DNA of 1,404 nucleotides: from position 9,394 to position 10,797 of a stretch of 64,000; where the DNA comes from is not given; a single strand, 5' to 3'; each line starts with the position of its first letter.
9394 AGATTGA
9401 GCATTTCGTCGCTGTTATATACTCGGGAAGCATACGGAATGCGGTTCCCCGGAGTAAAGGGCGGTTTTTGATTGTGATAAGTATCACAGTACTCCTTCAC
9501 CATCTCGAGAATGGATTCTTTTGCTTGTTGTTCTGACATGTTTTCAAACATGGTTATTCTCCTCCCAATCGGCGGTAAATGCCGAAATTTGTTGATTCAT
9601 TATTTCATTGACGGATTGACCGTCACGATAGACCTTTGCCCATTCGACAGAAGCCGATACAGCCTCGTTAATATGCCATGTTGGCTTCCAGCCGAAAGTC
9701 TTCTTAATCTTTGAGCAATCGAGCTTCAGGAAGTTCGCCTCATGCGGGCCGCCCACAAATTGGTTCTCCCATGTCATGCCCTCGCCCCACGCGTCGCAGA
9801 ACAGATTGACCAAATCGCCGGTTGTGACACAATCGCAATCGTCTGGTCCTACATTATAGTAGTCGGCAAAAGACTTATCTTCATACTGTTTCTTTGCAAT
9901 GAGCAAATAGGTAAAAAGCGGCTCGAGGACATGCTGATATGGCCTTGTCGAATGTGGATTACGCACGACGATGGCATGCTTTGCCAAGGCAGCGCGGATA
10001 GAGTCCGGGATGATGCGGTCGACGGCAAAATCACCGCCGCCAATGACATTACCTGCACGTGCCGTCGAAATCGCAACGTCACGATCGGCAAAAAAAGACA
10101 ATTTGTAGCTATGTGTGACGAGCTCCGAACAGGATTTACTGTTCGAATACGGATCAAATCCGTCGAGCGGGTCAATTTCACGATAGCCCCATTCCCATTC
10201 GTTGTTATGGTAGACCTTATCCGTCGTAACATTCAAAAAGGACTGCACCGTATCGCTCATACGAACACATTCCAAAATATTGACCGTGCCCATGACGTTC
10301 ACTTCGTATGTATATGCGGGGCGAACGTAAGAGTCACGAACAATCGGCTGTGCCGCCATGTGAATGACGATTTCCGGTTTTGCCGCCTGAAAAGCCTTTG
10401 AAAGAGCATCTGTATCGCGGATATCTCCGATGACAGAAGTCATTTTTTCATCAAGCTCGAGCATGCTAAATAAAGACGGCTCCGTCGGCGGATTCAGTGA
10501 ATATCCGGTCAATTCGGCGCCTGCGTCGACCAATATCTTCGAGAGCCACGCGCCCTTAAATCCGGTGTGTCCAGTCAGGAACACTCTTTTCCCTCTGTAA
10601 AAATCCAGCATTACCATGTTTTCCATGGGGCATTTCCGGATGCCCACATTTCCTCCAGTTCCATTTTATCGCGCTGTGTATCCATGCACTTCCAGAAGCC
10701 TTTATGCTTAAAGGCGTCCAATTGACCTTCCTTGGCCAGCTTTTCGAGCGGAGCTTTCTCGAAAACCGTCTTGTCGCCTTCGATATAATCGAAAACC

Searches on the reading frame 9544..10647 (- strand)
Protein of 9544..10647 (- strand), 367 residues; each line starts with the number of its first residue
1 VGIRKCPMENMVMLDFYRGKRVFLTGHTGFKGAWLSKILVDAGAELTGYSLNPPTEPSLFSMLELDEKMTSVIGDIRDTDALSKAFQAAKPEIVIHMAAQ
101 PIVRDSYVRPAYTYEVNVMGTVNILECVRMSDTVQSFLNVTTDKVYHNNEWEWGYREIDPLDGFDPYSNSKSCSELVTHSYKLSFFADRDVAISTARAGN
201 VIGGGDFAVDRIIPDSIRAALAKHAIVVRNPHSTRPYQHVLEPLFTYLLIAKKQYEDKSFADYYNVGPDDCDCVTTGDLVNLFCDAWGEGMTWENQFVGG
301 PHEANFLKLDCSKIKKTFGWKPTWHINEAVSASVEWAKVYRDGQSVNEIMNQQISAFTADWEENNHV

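Call 5: search_protein_families(library=pfam, proteins=[window:9544-10647:-], max_evalue=0.01)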
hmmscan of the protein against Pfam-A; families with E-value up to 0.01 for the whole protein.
window:9544-10647:- (367 aa): 6 families
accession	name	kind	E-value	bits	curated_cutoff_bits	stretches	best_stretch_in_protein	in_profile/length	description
PF16363.11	GDP_Man_Dehyd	-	1.7e-36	126.8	27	1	24-331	2-330/332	GDP-mannose 4,6 dehydratase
PF01370.27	Epimerase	-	9.1e-29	101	20.9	1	22-267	1-240/240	NAD dependent epimerase/dehydratase family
PF02719.21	Polysacc_synt_2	-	1.4e-12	47.8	20.2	1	62-203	49-173/293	Polysaccharide biosynthesis protein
PF01073.25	3Beta_HSD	-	1.8e-09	37.5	22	1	24-224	2-204/280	3-beta hydroxysteroid dehydrogenase/isomerase family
PF04321.23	RmlD_sub_bind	-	8.3e-09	35.4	27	1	21-179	2-137/287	RmlD substrate binding domain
PF07993.18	NAD_binding_4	-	5.4e-05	22.9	20.1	1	59-181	51-191/258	Male sterility protein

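Call 6: search_protein_families(library=ncbifam, proteins=[window:9544-10647:-], max_evalue=0.01)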
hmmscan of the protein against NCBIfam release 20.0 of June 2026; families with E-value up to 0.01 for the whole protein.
window:9544-10647:- (367 aa): 23 families
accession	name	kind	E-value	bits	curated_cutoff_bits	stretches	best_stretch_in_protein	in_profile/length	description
TIGR02622.1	CDP_4_6_dhtase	equivalog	5.5e-132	440.2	278.45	1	16-357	1-351/352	CDP-glucose 4,6-dehydratase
TIGR01181.1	dTDP_gluc_dehyt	equivalog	1.7e-29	103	365.1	1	22-338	2-312/321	dTDP-glucose 4,6-dehydratase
TIGR04180.1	EDH_00030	hypoth_equivalog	2.8e-21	75.9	475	1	22-324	1-296/297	NAD-dependent 4,6-dehydratase LegB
TIGR01179.1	galE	equivalog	3.7e-21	75.3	262.3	1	22-341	2-329/332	UDP-glucose 4-epimerase GalE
TIGR01472.1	gmd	equivalog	5.3e-17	62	415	1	22-184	3-172/342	GDP-mannose 4,6-dehydratase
NF007956.0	PRK10675.1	subfamily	2e-12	46.9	394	1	21-339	2-331/338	UDP-glucose 4-epimerase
NF007582.0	PRK10217.1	equivalog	1.3e-11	44.2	698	1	20-336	2-330/355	dTDP-glucose 4,6-dehydratase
TIGR01214.1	rmlD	equivalog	2.5e-10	39.9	224.05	1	23-183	3-140/285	dTDP-4-dehydrorhamnose reductase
NF042423.1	oxyalk_red_Shew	equivalog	4.8e-10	39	580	1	20-176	9-154/331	2-alkyl-3-oxoalkanoate reductase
NF007490.0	PRK10084.1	subfamily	3.4e-09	36.2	649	1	64-339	47-336/361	dTDP-glucose 4,6-dehydratase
TIGR03589.1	PseB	equivalog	1.3e-08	34.2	407.75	1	18-146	3-129/324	UDP-N-acetylglucosamine 4,6-dehydratase (inverting)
NF042422.1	oxyalk_red_OleD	equivalog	5.3e-08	32.6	580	1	21-149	2-117/329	2-alkyl-3-oxoalkanoate reductase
TIGR03466.1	HpnA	hypoth_equivalog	8.6e-08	31.4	367.65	1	21-130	2-102/327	hopanoid-associated sugar epimerase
NF043036.1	ErythonDh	equivalog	1.3e-06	27.9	325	1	21-181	2-163/321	D-erythronate dehydrogenase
NF041015.1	UDPsulfquin_syn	equivalog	1.8e-05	23.9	575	1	65-136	64-138/384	UDP-sulfoquinovose synthase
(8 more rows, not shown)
